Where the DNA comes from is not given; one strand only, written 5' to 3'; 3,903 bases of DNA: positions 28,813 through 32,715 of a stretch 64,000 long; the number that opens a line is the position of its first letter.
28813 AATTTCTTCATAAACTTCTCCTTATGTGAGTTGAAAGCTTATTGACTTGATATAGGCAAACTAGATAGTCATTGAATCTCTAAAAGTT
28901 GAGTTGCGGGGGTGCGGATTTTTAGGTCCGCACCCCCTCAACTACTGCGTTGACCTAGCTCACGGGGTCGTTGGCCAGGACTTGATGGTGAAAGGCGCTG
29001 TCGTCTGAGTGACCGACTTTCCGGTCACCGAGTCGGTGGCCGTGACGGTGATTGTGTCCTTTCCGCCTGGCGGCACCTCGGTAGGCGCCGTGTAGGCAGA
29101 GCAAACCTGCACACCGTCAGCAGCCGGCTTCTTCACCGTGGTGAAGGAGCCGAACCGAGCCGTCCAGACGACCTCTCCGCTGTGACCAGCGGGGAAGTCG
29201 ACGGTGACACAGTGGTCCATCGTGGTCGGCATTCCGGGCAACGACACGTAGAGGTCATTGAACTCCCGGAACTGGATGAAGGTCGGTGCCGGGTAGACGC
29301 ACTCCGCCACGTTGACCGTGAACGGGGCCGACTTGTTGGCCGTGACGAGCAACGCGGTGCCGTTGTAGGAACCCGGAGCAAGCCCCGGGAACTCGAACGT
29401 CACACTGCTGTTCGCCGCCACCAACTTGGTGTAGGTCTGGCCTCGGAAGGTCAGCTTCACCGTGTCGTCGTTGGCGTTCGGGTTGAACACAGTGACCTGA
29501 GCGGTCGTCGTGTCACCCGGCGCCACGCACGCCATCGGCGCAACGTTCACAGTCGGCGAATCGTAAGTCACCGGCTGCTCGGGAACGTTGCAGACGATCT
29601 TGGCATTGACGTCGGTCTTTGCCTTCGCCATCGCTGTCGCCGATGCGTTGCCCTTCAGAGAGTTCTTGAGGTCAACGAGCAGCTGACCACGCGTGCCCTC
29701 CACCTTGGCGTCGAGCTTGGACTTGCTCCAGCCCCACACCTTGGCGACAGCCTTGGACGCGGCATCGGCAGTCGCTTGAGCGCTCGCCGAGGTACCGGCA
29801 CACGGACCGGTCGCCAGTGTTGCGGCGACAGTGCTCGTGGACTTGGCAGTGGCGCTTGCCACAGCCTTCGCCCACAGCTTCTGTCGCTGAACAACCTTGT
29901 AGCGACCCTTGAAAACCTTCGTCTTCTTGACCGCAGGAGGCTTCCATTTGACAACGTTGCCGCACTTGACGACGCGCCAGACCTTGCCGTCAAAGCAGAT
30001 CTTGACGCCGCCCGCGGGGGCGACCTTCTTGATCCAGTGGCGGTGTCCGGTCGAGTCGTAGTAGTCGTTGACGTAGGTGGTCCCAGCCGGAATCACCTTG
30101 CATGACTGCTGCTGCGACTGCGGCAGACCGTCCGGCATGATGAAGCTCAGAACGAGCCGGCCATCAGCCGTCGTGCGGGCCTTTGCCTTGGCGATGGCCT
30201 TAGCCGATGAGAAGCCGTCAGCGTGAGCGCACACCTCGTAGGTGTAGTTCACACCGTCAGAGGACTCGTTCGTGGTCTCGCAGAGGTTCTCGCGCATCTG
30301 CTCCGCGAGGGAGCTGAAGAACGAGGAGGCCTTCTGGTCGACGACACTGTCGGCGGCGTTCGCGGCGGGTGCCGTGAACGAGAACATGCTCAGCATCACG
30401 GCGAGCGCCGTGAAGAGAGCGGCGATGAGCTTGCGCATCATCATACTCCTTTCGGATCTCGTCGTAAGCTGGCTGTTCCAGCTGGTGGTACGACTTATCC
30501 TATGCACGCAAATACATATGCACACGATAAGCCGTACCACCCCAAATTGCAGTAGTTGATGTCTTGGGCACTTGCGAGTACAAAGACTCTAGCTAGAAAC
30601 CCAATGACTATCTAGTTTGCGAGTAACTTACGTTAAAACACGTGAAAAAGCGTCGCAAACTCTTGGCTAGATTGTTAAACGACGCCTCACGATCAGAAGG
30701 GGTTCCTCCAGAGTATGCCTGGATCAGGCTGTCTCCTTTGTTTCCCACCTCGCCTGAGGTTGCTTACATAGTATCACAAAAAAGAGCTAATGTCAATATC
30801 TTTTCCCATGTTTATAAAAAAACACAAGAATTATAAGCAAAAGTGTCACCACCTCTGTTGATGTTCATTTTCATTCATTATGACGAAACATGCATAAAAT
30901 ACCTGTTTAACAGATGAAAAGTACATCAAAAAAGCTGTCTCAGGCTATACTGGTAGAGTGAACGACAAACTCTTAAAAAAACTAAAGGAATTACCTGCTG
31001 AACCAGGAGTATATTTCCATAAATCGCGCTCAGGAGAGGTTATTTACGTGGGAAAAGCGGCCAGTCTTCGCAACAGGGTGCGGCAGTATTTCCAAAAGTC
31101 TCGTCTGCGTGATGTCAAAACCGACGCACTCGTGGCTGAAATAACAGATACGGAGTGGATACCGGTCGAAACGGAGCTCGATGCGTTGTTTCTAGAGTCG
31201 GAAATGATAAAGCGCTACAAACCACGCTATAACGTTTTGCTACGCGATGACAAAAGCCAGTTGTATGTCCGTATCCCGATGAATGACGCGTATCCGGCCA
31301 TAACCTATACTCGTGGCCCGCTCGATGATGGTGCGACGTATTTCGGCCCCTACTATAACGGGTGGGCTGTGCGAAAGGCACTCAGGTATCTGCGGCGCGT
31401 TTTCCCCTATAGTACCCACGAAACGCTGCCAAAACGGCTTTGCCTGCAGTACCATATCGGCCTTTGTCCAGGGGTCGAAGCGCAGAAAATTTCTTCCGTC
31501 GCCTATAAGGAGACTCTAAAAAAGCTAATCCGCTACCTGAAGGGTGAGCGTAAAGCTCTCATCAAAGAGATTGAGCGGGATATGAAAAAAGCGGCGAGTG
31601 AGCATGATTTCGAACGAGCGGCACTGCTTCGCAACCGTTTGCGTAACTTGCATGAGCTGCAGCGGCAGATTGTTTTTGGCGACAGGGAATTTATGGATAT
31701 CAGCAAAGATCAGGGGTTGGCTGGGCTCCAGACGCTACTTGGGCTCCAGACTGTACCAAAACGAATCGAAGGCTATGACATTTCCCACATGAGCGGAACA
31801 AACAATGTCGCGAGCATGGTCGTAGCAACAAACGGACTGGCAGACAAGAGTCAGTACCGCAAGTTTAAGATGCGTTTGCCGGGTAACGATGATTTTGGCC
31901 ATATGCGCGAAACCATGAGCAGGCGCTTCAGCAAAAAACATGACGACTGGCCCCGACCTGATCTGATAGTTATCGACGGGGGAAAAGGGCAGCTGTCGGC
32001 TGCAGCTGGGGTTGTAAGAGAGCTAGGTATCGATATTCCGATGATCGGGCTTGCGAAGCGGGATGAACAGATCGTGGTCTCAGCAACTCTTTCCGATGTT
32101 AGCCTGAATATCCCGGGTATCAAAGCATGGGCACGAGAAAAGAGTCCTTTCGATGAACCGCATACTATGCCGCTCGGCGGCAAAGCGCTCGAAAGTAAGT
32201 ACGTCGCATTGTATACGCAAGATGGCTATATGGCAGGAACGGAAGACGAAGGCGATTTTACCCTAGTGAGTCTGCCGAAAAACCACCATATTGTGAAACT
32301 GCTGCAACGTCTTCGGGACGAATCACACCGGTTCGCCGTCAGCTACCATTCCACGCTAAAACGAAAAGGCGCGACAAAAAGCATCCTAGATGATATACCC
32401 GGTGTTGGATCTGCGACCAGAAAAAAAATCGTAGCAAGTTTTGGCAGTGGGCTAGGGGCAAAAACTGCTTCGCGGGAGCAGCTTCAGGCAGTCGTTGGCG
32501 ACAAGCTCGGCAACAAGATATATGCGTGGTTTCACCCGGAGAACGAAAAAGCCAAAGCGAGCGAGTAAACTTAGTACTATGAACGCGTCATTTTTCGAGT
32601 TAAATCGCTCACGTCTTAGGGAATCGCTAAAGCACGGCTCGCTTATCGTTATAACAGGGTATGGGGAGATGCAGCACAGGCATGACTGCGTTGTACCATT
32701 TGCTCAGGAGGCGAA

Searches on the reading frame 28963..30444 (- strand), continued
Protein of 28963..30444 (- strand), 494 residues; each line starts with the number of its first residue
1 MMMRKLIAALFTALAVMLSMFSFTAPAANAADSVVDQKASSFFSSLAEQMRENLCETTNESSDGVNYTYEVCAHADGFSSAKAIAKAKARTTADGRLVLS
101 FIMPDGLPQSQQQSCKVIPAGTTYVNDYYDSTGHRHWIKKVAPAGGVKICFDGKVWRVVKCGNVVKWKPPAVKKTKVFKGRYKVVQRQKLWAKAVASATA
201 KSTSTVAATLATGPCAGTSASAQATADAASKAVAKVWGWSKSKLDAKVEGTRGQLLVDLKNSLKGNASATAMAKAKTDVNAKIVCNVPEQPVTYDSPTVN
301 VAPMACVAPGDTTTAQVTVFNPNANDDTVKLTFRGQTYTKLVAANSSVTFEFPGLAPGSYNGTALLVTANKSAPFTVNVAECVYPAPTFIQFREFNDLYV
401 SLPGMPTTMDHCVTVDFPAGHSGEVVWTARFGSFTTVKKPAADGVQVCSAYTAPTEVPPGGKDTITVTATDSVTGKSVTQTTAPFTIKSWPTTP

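Call 79: search_protein_representatives(alignment_id=A1)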
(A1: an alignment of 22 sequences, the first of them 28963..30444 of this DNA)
Query: 22 sequences, 410 profile positions. Proteins with E-value up to 0.001 (for the whole library): 577; up to 1e-10: 331; up to 1e-30: 130. The best 150 are listed.
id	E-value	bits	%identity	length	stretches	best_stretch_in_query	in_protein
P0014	8.9e-124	430.5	-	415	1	1-409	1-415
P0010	7.3e-121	420.9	-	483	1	1-409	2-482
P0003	8.5e-119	414.1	-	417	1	1-409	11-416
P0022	3.0e-115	402.4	-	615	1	8-409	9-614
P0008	7.3e-113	394.6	-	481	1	2-409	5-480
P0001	1.5e-108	380.3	-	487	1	1-409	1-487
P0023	5.5e-101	355.5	-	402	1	1-409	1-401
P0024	2.7e-100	353.2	-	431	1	7-409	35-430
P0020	7.0e-100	351.8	-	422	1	1-409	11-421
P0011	1.6e-98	347.3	-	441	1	1-409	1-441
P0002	1.8e-96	340.6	-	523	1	1-409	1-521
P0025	1.4e-90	321.2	-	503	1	1-409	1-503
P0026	4.9e-89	316.1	-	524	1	1-409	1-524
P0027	8.7e-88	312.0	-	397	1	8-409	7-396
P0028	4.6e-84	299.7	-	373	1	1-409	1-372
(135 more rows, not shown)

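Call 82: find_encoding_contigs(protein=P0010, flank=2500, max_places=1)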
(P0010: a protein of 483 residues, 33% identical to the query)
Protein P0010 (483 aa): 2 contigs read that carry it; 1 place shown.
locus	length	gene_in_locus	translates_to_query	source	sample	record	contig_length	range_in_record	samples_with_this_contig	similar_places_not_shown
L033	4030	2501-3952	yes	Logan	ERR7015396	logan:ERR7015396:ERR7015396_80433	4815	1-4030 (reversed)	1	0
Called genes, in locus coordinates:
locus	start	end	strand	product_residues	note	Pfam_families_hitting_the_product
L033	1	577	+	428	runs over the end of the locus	PF05697:Trigger_N, PF00254:FKBP_C, PF05698:Trigger_C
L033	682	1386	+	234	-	-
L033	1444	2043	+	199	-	PF00574:CLP_protease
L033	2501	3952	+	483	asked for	-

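Call 83: find_encoding_contigs(protein=P0013, flank=2500, max_places=1)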
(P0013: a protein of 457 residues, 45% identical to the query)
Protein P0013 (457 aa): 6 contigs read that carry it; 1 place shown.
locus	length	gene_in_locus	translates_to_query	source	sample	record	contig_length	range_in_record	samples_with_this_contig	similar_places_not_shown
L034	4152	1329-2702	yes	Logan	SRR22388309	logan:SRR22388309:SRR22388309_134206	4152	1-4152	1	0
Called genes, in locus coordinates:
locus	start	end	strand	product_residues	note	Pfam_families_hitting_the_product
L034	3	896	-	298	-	?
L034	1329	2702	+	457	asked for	-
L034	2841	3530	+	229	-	-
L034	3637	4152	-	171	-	?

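Call 84: find_encoding_contigs(protein=P0008, flank=2500, max_places=1)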
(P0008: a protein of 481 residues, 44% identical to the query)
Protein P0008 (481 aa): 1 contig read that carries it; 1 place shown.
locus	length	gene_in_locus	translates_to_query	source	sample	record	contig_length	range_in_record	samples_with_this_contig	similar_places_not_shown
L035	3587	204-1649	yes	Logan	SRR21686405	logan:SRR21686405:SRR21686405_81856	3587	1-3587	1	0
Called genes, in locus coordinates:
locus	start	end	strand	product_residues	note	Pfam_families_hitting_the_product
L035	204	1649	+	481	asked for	-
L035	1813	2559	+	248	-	-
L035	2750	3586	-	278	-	?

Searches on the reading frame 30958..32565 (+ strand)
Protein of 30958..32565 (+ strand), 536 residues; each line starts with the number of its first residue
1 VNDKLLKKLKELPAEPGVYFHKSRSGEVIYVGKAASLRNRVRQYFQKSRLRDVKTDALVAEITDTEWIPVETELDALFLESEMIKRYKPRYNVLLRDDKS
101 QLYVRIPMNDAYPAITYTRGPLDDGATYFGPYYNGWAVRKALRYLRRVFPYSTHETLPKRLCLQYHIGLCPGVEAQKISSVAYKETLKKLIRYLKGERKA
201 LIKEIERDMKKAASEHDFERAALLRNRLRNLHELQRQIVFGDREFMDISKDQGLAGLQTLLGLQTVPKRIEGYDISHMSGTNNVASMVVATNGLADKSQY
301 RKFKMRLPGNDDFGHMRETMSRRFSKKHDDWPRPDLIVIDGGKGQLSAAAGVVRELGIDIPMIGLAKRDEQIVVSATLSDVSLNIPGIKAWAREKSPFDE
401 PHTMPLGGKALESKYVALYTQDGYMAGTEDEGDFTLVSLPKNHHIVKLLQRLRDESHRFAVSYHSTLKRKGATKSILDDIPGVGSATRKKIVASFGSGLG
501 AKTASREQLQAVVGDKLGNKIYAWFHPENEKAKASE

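Call 8: search_protein_families(library=pfam, proteins=[window:30958-32565:+], max_evalue=0.1)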
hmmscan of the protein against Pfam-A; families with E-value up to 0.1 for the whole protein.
window:30958-32565:+ (536 aa): 8 families
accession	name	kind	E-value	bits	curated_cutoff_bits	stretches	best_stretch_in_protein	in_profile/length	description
PF08459.17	UvrC_RNaseH_dom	-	8.9e-48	162.6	22.3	2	258-371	1-117/159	UvrC RNAse H endonuclease domain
PF02151.25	UVR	-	3.7e-09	36.5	21.5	1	199-233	1-35/36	UvrB/uvrC motif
PF01541.30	GIY-YIG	-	3.4e-07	30.9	22.6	1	16-92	2-78/78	GIY-YIG catalytic domain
PF21999.2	IMS_HHH_1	-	0.00062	20.6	27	1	478-523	1-47/53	DNA polymerase-iota, thumb domain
PF12826.13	HHH_2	-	0.00088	19.8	27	1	480-530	8-60/64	Helix-hairpin-helix motif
PF14520.12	HHH_5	-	0.0031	18.4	27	1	476-521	3-51/57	Helix-hairpin-helix domain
PF00633.29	HHH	-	0.0032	17.7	24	0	472-493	8-29/30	Helix-hairpin-helix motif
PF20815.3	GIY_YIG_2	-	0.045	14.2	22.4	0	19-47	24-54/153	GIY-YIG catalytic domain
